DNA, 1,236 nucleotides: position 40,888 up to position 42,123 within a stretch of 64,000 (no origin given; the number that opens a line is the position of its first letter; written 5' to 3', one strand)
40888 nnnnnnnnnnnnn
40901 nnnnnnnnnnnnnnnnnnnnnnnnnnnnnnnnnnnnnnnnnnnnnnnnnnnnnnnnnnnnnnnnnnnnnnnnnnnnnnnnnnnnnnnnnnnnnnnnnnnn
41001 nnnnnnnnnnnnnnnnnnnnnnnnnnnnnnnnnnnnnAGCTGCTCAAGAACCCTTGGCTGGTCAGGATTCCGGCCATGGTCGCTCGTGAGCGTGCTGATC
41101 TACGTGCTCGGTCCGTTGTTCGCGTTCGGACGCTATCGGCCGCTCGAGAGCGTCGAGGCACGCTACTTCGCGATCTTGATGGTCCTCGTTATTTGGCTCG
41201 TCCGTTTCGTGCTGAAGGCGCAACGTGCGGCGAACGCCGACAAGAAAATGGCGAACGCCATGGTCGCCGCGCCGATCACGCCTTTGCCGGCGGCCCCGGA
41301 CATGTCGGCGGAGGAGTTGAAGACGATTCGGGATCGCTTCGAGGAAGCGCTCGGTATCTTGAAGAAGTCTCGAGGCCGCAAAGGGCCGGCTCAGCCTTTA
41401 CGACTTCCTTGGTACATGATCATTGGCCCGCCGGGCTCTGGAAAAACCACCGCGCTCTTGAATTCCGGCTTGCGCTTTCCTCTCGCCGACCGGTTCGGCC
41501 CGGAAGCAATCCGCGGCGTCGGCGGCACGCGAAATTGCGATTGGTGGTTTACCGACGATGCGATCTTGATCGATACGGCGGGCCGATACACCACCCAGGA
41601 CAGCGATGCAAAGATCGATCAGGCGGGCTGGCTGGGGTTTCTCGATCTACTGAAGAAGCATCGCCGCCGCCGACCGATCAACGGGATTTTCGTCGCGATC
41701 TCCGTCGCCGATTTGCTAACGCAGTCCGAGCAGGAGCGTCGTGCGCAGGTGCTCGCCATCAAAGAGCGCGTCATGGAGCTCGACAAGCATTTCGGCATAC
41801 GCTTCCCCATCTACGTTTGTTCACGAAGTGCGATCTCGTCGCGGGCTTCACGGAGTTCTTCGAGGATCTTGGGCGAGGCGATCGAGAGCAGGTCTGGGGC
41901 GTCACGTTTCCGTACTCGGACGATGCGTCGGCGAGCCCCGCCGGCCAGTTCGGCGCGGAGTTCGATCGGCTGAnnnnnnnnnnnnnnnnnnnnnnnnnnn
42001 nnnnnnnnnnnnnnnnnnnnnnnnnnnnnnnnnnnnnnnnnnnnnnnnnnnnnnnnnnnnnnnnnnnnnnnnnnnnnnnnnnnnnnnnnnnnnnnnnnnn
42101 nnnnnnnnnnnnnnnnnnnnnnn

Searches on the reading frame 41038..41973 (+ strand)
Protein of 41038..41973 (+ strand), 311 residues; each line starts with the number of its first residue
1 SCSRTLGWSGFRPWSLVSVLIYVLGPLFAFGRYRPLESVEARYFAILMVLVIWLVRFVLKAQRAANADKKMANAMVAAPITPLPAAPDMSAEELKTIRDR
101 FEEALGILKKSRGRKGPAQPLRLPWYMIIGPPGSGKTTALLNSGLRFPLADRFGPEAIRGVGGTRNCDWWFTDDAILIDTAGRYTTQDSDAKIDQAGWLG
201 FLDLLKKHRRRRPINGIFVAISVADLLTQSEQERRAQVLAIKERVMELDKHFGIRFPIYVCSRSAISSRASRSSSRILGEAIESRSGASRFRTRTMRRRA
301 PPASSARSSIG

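Call 24: search_protein_families(library=pfam, proteins=[window:41038-41973:+], max_evalue=0.01)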
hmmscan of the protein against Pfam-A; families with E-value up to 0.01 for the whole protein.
window:41038-41973:+ (311 aa): 2 families
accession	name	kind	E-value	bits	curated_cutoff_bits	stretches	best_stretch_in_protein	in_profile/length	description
PF14331.11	IcmF-related_N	-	3.3e-25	89.3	25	1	193-260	3-70/259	IcmF-related N-terminal domain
PF25199.1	nSTAND_NTPase5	-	0.0022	18.3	34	1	117-146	35-64/145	Novel STAND NTPase 5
